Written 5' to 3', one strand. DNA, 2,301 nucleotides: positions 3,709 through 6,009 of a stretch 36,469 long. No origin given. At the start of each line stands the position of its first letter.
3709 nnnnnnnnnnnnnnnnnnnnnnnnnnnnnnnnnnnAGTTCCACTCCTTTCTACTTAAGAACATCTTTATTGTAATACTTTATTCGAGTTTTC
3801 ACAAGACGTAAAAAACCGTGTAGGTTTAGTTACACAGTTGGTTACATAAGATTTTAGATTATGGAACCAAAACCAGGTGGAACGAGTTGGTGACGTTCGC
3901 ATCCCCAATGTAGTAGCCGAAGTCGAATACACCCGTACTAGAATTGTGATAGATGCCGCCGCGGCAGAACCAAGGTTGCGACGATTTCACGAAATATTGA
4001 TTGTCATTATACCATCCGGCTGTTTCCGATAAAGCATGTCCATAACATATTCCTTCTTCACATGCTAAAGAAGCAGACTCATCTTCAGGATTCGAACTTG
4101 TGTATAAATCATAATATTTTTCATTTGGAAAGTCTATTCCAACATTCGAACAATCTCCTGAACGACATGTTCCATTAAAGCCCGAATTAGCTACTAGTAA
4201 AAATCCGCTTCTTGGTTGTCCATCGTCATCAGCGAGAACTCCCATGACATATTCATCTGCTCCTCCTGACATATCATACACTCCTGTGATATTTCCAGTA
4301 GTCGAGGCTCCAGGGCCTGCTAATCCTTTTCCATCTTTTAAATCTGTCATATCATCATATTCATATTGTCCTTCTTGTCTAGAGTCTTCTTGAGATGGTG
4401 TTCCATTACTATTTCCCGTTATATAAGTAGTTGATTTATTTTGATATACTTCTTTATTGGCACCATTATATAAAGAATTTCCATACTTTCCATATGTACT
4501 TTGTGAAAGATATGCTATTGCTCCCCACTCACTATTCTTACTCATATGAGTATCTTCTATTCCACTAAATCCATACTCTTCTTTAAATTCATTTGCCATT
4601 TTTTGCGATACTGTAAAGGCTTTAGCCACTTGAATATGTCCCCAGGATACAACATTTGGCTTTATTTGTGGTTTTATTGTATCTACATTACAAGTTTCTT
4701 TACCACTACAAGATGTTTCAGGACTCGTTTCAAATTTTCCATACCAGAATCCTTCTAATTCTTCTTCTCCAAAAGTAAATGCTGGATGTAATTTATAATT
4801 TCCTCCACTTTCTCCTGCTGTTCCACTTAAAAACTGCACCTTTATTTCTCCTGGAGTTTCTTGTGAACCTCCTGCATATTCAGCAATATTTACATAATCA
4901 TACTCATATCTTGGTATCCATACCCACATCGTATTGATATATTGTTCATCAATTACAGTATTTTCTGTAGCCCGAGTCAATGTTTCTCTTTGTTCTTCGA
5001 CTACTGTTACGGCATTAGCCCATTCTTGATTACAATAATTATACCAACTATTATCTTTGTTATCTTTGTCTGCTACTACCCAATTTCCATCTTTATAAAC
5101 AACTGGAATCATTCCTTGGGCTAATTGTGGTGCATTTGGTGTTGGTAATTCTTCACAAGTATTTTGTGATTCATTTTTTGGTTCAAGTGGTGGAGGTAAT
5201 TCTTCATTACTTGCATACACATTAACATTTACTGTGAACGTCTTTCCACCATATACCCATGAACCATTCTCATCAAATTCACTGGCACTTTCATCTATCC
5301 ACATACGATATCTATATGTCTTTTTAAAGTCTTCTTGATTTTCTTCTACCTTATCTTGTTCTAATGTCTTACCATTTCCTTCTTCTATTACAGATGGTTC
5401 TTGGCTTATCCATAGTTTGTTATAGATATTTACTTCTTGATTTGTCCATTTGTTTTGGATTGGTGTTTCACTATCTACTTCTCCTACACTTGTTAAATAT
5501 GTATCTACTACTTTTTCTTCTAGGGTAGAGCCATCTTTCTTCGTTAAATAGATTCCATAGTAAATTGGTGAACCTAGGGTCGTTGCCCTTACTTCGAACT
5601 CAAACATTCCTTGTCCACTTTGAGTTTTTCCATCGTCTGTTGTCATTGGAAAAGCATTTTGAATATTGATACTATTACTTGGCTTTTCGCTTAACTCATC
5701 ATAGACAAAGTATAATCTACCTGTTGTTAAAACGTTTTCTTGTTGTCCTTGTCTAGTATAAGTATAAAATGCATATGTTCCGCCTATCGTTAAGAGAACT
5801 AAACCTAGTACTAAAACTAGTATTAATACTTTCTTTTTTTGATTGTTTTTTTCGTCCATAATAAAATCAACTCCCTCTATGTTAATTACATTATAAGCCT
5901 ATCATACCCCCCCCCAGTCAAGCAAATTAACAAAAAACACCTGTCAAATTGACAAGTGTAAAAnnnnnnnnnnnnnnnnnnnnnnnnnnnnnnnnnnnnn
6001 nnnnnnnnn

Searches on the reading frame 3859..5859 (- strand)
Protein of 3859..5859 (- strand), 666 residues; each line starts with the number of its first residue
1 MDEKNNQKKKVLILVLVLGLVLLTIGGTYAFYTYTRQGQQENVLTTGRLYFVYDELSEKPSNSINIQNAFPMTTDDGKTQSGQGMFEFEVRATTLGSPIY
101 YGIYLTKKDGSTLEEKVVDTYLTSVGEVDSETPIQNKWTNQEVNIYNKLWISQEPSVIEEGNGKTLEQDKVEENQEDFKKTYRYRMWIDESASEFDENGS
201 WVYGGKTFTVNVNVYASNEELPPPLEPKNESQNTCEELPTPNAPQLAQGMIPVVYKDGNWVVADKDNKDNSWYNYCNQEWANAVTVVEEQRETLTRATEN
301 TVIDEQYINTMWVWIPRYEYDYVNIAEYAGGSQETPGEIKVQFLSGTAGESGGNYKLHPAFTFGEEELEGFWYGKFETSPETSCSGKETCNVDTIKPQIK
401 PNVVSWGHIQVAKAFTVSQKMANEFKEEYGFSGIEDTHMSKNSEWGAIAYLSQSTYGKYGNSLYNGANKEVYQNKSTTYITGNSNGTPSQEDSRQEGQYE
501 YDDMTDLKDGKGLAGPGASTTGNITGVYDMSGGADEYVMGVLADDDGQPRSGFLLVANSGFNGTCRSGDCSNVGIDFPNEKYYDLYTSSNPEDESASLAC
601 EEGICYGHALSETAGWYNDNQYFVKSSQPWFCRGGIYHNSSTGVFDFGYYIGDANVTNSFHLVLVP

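Call 9: search_protein_families(library=pfam, proteins=[window:3859-5859:-])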
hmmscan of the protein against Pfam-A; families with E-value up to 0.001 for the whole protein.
window:3859-5859:- (666 aa): 0 families

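Call 10: find_encoding_contigs(protein=window:3859-5859:-, flank=3000, max_places=10)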
Protein window:3859-5859:- (666 aa): no gene with exactly this product is on record in the collection.

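Call 17: find_homologous_proteins(query=window:3859-5859:-)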
Query window:3859-5859:- (666 aa): 4229 proteins with E <= 0.001 among 8000 candidates; the best 120 are listed.
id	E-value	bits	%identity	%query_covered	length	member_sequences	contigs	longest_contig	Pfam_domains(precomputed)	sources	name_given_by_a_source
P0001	0.0e+0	1547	100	100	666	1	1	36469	-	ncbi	-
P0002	3.8e-287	972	69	100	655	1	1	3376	-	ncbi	-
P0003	8.4e-264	895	62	100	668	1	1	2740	-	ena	-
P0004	5.8e-246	836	60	100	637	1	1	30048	-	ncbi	-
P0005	7.6e-209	713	54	97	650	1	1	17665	-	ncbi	-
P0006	8.4e-206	703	54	100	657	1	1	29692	-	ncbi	-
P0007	1.8e-197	676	53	100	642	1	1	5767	-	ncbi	-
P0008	1.1e-191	657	50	100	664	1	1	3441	-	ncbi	-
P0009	3.6e-186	638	48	100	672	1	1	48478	-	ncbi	-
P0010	5.0e-179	615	48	100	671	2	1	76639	-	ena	-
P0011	1.5e-176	607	48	100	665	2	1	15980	-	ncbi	-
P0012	2.1e-169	583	48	96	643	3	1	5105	-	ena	-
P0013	3.7e-169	582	47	100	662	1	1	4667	-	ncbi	-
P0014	3.3e-168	579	47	100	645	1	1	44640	-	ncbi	-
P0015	1.5e-167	577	47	99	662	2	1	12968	-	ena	-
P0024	1.8e-162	560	48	99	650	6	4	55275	-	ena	-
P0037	1.7e-158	547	45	99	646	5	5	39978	-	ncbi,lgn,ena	-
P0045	2.2e-155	537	45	100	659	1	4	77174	-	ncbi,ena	-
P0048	9.6e-155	535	45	99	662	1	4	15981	-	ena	-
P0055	1.9e-152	527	45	96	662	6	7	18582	-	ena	-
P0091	1.8e-122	428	41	100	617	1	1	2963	PF12389.14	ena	-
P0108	4.8e-114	400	39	100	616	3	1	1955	PF12389.14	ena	-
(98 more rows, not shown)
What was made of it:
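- On Homopolymeric-tract promoter-spacer contingency locus (porA / tp0126 / vlp type): There are 4229 homologs (call 17).
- On TasA/camelysin-like SipW-dependent secreted proteins (for the gene products): Two homologs carry PF12389 (call 17).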

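Call 18: find_encoding_contigs(protein=P0004, flank=10000, max_places=4)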
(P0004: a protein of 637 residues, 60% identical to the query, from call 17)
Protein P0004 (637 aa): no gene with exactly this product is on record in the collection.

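Call 19: find_encoding_contigs(protein=P0002, flank=10000, max_places=4)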
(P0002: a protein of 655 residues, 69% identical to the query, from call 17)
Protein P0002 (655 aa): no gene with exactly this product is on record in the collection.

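Call 20: find_encoding_contigs(protein=P0006, flank=10000, max_places=4)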
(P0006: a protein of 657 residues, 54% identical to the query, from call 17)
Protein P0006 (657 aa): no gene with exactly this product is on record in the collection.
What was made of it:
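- Tried and rejected: Four look-ups were lost this way (calls 10, 18-20).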

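Call 21: find_encoding_contigs(protein=P0003, flank=10000, max_places=4)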
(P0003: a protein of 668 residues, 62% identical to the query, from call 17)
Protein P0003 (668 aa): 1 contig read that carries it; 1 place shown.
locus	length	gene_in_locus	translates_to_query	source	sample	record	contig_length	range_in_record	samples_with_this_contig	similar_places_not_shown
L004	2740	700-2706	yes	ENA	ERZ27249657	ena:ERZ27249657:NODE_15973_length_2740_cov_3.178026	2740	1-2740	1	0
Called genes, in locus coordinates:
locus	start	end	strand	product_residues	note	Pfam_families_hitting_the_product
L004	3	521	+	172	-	?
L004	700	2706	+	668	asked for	-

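Call 22: find_encoding_contigs(protein=P0010, flank=10000, max_places=4)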
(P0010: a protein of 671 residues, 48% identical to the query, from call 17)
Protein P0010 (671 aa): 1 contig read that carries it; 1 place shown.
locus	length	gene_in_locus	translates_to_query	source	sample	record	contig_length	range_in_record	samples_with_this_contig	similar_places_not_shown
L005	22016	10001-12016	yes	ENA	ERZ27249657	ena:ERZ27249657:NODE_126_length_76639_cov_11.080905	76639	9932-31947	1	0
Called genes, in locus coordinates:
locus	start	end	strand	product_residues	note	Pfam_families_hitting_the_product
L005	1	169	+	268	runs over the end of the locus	PF02673:BacA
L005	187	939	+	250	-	PF02535:Zip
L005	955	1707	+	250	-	PF06541:ABC_trans_CmpB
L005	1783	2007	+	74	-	-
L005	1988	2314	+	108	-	PF07875:Coat_F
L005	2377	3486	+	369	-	PF03033:Glyco_transf_28, PF02350:Epimerase_2 (faint), PF00201:UDPGT (weak), PF04101:Glyco_tran_28_C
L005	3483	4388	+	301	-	PF01565:FAD_binding_4, PF02873:MurB_C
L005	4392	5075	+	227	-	PF08478:POTRA_1, PF03799:FtsQ_DivIB_C (weak)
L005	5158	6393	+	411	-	PF11104:PilM_2 (faint), PF02491:SHS2_FTSA, PF14450:FtsA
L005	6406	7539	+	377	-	PF00091:Tubulin, PF12327:FtsZ_C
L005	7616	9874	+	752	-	PF17854:FtsK_alpha, PF01580:FtsK_SpoIIIE, PF12846:AAA_10 (faint), PF09397:FtsK_gamma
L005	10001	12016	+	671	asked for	-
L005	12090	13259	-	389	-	-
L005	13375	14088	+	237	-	PF01048:PNP_UDP_1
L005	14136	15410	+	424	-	PF05193:Peptidase_M16_C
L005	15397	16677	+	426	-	PF00675:Peptidase_M16, PF05193:Peptidase_M16_C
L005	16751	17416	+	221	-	-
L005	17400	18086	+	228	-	PF00899:ThiF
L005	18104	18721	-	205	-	PF01726:LexA_DNA_bind, PF00717:Peptidase_S24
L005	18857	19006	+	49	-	-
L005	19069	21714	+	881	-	PF02739:5_3_exonuc_N, PF01367:5_3_exonuc, PF22619:DNA_polI_exo1, PF00476:DNA_pol_A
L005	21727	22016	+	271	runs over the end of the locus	PF01149:Fapy_DNA_glyco, PF06831:H2TH, PF06827:zf-FPG_IleRS (weak)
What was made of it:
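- Closest known: Mycoplasma hyorhinis vlp system. Different: Mycoplasmas are wall-less pathogens, while these relatives have cell-wall genes (murB and murG in L005, call 22).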

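Call 27: list_cluster_members(proteins=[P0001, P0004, P0009, P0014, P0037, P0045])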
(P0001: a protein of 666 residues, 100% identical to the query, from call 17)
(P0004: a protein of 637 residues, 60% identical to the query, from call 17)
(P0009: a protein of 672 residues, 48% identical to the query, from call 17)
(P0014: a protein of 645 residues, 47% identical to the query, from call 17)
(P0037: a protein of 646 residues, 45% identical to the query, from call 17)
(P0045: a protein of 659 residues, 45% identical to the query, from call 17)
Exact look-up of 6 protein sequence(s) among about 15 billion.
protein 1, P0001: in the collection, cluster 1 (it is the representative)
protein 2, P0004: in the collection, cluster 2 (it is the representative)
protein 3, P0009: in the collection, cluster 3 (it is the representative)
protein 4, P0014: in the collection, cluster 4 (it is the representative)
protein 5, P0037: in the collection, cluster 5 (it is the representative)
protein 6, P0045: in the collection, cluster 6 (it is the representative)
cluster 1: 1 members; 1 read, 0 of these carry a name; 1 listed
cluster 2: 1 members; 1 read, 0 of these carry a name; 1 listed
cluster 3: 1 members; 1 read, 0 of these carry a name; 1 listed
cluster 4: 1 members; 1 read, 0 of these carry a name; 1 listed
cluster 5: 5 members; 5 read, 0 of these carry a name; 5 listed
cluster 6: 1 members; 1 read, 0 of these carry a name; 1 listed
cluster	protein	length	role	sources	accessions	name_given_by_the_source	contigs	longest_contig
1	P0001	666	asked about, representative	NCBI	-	-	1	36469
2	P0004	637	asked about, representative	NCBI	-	-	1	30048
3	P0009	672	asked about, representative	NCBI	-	-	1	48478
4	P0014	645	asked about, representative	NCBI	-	-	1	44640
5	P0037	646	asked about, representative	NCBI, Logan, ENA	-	-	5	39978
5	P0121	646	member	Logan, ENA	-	-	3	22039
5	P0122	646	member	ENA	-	-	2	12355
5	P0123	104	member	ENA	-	-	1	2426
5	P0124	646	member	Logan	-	-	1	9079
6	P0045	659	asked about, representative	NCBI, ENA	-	-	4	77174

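Call 28: find_encoding_contigs(protein=P0037, flank=10000, max_places=10)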
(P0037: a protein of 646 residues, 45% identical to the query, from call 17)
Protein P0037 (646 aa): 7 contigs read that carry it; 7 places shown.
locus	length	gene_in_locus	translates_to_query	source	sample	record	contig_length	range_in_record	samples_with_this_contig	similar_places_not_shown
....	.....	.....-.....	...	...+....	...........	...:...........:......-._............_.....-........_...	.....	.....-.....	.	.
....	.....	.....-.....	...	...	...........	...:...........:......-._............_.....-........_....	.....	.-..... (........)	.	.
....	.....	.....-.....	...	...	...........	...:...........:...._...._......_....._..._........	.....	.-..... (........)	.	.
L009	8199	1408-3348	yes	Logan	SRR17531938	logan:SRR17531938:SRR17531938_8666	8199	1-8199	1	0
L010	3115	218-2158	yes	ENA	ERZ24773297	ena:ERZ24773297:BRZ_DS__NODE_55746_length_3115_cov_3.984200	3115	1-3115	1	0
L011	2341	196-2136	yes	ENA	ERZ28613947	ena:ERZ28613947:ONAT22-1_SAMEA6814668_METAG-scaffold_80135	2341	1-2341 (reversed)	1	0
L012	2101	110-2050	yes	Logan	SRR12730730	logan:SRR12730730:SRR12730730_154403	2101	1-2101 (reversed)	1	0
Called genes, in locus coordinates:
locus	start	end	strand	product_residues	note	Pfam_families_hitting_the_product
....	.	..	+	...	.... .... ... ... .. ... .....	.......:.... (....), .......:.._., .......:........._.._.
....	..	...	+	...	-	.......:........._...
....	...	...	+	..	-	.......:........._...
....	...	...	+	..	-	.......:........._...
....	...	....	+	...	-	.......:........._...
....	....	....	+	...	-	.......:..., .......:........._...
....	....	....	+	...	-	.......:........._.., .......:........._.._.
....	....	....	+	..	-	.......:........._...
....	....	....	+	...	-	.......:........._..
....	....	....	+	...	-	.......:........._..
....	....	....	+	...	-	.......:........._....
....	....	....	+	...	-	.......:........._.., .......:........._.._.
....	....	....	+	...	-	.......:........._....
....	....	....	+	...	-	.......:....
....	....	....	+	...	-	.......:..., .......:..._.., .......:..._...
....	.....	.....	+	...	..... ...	-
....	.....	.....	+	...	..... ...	-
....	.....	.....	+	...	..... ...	-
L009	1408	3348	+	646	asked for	-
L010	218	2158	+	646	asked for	-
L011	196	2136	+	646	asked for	-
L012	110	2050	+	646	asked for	-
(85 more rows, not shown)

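Call 29: find_encoding_contigs(protein=P0055, flank=10000, max_places=10)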
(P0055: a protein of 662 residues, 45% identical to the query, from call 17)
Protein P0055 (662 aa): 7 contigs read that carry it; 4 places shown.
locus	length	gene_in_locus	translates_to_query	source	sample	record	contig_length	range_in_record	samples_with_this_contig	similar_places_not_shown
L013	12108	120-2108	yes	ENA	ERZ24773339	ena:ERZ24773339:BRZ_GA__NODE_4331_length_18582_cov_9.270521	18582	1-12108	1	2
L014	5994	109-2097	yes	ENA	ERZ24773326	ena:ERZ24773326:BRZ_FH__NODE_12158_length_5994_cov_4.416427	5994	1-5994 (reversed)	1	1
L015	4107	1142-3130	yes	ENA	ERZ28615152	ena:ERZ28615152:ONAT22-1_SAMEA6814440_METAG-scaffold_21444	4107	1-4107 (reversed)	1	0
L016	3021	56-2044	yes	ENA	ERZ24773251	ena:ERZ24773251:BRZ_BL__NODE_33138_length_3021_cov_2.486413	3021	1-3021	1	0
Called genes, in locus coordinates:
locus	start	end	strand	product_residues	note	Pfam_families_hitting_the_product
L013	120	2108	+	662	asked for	-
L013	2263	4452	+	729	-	PF23139:OB_YrrC, PF14490:HHH_RecD2, PF09848:SLFN-g3_helicase (faint), PF13086:AAA_11 (weak), PF13245:AAA_19, PF13604:AAA_30, PF18335:SH3_13, PF13538:UvrD_C_2, +1 more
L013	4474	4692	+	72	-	-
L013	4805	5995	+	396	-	PF01594:AI-2E_transport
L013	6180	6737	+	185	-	PF04275:P-mevalo_kinase (weak), PF21448:DNMK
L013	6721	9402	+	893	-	PF01411:tRNA-synt_2c, PF07973:tRNA_SAD, PF02272:DHHA1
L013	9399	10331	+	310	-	PF06144:DNA_pol3_delta, PF21694:DNA_pol3_delta_C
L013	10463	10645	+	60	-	-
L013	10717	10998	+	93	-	-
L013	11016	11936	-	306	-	PF11858:DUF3378, PF01351:RNase_HII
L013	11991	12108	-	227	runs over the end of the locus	-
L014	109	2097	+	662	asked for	-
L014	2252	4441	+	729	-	PF23139:OB_YrrC, PF14490:HHH_RecD2, PF09848:SLFN-g3_helicase (faint), PF13086:AAA_11 (weak), PF13245:AAA_19, PF13604:AAA_30, PF18335:SH3_13, PF13538:UvrD_C_2, +1 more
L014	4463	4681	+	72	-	-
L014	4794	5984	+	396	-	PF01594:AI-2E_transport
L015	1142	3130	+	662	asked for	-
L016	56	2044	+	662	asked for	-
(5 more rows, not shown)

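Call 33: search_protein_families(library=ncbifam, proteins=[window:3859-5859:-], max_evalue=0.01)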
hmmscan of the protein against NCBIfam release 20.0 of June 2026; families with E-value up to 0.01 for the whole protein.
window:3859-5859:- (666 aa): 0 families
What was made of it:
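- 3859..5859 (-): 666-aa family gene. It has an N-terminal signal-anchor, a roughly 220-aa shared N-domain and a roughly 370-aa C-domain shared with the 984-aa paralog. It is monocistronic, with its own terminator at 3814-3839. No Pfam or NCBIfam hit (calls 9, 33).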

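Call 34: find_related_loci(query=A1, collection=metagenome_contigs, flank=3000)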
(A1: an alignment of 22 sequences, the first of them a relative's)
Query A1 (666 aa) in metagenome_contigs; peptide patterns used: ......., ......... (x = any residue, [..] = any of these).
600 stretches matched a pattern (row limit reached: there are more); 476 encode a relative of the query (tblastn E <= 1e-3); the best 80 are kept; 80 distinct loci.
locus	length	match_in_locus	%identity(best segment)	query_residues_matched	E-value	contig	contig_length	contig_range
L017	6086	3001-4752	36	37-666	1e-96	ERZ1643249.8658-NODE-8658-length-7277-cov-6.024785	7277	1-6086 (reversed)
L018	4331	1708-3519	34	11-664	2e-91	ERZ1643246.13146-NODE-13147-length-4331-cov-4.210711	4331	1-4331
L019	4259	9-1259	43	236-665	3e-91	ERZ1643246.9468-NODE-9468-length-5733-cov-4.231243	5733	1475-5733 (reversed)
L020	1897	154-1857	35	29-664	2e-95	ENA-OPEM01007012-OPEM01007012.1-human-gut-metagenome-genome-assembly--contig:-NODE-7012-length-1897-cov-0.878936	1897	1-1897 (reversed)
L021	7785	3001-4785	36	25-666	2e-89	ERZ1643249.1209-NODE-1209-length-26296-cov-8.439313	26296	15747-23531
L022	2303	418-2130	35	29-664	2e-93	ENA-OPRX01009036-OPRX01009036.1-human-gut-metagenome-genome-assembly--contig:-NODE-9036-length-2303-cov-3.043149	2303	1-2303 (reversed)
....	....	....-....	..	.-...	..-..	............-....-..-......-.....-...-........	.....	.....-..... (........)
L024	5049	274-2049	36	26-654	1e-85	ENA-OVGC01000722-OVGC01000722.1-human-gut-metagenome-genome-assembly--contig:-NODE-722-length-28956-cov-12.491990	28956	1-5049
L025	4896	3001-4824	35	1-652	2e-84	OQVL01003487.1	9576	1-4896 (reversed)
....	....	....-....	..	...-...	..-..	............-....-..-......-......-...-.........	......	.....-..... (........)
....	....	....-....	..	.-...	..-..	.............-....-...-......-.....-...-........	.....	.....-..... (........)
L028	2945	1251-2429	45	242-664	6e-85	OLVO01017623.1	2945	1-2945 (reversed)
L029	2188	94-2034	34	3-663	9e-86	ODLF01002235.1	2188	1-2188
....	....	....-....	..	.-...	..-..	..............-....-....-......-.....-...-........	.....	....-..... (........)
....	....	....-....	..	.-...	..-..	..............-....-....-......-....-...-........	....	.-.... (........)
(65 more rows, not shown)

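Call 39: search_solved_structures(query=A1, max_evalue=1)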
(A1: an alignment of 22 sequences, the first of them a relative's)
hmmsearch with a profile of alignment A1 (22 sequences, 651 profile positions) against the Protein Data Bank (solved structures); distinct sequences matched with E-value up to 1: 0.

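Call 42: find_encoding_contigs(protein=P0048, flank=1500, max_places=10)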
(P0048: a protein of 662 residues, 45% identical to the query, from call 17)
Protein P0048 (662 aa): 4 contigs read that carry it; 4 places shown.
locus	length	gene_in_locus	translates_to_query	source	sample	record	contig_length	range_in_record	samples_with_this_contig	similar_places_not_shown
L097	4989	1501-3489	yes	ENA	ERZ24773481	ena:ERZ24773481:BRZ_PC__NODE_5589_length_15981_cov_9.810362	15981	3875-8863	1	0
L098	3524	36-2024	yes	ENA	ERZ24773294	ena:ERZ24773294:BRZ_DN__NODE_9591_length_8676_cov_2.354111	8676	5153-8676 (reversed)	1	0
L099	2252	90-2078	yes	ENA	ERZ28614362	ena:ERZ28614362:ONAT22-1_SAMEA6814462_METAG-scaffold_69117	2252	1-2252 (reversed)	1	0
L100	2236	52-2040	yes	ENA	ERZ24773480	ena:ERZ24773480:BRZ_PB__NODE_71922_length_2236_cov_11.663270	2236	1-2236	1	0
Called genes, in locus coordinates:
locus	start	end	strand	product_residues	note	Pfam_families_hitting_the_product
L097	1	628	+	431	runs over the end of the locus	PF00919:UPF0004, PF04055:Radical_SAM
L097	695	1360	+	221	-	-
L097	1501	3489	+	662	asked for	-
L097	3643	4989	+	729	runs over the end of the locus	PF23139:OB_YrrC, PF14490:HHH_RecD2, PF09848:SLFN-g3_helicase (weak), PF13086:AAA_11 (weak), PF13245:AAA_19, PF13604:AAA_30, PF18335:SH3_13, PF13538:UvrD_C_2, +1 more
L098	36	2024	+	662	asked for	-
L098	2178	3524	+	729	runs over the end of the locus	PF23139:OB_YrrC, PF14490:HHH_RecD2, PF09848:SLFN-g3_helicase (weak), PF13086:AAA_11 (weak), PF13245:AAA_19, PF13604:AAA_30, PF18335:SH3_13, PF13538:UvrD_C_2, +1 more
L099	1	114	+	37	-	?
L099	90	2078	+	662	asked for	-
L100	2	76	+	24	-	?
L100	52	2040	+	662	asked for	-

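Call 43: find_encoding_contigs(protein=P0024, flank=1500, max_places=10)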
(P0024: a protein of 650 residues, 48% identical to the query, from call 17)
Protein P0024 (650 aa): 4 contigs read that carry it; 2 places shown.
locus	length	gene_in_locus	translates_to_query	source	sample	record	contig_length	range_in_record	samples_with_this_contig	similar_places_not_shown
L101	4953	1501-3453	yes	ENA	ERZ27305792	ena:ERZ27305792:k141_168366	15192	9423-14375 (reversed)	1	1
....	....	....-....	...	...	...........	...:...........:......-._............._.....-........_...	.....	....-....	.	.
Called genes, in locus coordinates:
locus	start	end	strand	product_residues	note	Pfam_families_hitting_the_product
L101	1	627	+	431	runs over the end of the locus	PF00919:UPF0004, PF04055:Radical_SAM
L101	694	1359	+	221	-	-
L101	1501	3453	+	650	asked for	-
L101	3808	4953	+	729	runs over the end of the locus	PF23139:OB_YrrC, PF14490:HHH_RecD2, PF09848:SLFN-g3_helicase (weak), PF13086:AAA_11 (weak), PF13245:AAA_19, PF13604:AAA_30, PF18335:SH3_13, PF13538:UvrD_C_2, +1 more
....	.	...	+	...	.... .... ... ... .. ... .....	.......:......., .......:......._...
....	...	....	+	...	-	-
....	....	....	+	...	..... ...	-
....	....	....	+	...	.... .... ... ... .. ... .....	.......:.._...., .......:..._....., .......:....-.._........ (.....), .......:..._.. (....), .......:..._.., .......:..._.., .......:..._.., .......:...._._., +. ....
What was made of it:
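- They occupy the same promoter position in dozens of independent assemblies from different projects and assemblers (NCBI MAG, ENA metaSPAdes and MEGAHIT contigs; calls 21, 22, 28, 29, 34, 42, 43).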

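Call 67: predict_structure(alignment_id=A1)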
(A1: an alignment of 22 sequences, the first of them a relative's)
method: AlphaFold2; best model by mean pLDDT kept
length: 666 residues; sequences in the alignment: 22
mean_pLDDT: 58.6   pTM: 0.45
mean pLDDT of the five models: 58.6, 56.7, 52.5, 51.2, 50.6
residues with pLDDT >= 90: 9; 70-90: 209; 50-70: 206; < 50: 242
segments of 3 or more residues with pLDDT < 50: 1-6, 25-42, 55-60, 73-76, 229-240, 268-270, 324-339, 377-381, 400-403, 440-536, 588-591, 593-624, 633-649, 652-666
pLDDT, mean of each block of 10 residues (from residue 1): 48 72 49 34 58 51 62 53 73 83 86 86 82 85 88 65 84 86 83 72 78 83 74 41 69 70 65 55 77 87 74 67 42 38 58 55 60 55 54 63 55 75 73 60 42 32 30 26 26 26 30 27 31 44 71 68 69 71 57 45 39 35 51 38 39 46 48
secondary structure, 60 per line:
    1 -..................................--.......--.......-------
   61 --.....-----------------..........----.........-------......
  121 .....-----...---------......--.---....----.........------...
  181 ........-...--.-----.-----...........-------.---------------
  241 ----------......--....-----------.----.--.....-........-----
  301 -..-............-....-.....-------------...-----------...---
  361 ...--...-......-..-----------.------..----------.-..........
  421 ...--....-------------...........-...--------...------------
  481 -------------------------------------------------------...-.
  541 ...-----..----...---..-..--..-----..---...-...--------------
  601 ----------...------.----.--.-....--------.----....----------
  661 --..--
elements in order (helices of 4 or more, strands of 3 or more residues): H2-35 E38-44 E47-53 E63-67 E85-94 E99-107 E118-125 E131-133 E143-145 H155-158 E163-171 E178-188 E207-217 E251-256 E259-262 E282-286 H288-295 E308-316 E318-321 H323-327 E341-343 E355-357 E361-363 E366-368 E370-375 H411-423 H426-429 H443-453 E536-538 E540-543 E584-586 E630-633 E647-650
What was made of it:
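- On TasA/camelysin-like SipW-dependent secreted proteins (for the gene products): The AF2 model is poor, with pLDDT 58.6 (call 67).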
